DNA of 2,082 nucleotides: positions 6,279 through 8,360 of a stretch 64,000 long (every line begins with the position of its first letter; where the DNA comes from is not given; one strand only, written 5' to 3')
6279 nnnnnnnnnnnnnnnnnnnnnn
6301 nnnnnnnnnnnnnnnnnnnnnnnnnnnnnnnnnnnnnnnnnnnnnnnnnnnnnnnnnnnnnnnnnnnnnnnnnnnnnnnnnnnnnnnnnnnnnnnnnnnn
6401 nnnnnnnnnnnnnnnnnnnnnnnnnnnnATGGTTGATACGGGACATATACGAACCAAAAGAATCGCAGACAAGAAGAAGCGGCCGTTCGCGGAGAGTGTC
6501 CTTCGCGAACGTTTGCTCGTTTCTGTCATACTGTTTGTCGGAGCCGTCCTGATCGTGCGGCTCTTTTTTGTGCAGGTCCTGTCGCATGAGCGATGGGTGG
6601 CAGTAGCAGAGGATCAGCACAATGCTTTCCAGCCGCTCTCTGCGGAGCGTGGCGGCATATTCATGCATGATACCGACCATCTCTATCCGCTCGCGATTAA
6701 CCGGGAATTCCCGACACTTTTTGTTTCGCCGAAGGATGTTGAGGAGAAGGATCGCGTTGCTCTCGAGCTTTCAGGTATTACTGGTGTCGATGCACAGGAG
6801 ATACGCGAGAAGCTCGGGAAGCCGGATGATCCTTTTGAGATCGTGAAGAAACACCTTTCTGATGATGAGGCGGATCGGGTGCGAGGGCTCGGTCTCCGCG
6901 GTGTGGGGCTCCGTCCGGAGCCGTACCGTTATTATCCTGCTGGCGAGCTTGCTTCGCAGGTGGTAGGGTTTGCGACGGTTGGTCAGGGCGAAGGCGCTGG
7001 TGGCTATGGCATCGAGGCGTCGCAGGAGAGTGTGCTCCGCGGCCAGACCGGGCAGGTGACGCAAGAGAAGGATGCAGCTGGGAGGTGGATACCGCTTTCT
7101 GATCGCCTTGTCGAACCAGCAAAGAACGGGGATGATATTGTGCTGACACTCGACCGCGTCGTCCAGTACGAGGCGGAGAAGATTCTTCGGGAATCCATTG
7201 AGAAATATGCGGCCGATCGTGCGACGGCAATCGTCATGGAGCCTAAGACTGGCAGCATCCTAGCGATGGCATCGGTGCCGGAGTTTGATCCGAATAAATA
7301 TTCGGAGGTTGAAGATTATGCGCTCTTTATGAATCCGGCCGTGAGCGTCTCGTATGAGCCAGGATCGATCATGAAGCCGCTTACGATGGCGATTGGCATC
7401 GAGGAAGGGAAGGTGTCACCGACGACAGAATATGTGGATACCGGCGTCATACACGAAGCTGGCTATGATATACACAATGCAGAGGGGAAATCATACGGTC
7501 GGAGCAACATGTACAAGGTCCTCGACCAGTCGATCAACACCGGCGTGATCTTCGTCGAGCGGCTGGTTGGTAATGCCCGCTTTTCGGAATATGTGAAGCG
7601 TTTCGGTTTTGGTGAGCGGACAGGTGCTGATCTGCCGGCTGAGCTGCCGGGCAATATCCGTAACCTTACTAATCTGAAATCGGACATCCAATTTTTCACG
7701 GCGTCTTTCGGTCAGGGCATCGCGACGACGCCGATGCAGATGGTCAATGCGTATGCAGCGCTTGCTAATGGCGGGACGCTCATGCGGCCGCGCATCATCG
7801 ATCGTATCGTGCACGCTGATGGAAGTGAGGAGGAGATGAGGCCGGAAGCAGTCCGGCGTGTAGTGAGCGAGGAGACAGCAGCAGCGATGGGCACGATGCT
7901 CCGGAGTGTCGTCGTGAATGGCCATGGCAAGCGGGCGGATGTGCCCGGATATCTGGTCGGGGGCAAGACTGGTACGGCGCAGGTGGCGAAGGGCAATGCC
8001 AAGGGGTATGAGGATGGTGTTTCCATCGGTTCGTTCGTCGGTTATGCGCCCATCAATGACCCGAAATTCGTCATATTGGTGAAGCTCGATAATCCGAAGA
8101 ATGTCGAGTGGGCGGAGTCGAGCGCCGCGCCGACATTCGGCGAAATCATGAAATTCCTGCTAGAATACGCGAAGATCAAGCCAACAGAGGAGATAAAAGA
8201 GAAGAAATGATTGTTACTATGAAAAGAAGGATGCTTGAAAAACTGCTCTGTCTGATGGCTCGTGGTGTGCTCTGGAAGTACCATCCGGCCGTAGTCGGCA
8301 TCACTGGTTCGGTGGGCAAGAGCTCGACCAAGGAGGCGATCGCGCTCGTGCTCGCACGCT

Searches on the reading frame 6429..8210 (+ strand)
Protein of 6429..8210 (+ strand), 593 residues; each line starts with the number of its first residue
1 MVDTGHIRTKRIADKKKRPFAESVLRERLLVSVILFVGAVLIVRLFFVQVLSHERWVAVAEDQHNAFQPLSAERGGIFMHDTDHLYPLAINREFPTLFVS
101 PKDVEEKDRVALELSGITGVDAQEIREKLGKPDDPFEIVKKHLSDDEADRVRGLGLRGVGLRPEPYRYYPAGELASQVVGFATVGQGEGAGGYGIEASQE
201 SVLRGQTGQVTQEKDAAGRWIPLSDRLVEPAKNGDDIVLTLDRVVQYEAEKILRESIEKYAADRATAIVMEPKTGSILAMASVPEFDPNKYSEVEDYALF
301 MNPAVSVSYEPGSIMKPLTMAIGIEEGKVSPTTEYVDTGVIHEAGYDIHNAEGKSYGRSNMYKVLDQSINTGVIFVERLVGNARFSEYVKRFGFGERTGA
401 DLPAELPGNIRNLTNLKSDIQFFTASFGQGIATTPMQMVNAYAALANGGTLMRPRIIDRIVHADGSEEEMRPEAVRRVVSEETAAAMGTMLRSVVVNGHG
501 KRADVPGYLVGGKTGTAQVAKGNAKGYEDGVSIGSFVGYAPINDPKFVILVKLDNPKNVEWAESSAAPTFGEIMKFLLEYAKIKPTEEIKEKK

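Call 22: find_encoding_contigs(protein=window:6429-8210:+, flank=10000, max_places=6)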
Protein window:6429-8210:+ (593 aa): 1 contig read that carries it; 1 place shown.
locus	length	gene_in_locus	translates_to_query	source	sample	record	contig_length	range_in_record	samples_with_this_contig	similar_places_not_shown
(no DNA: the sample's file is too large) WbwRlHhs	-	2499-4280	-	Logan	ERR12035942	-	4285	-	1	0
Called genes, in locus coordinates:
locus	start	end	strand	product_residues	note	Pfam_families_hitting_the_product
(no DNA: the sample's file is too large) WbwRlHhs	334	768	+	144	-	PF02381:MraZ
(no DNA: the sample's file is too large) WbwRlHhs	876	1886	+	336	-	PF01795:Methyltransf_5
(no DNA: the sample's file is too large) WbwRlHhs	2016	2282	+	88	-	-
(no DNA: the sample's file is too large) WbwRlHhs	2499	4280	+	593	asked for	PF03717:PBP_dimer, PF00905:Transpeptidase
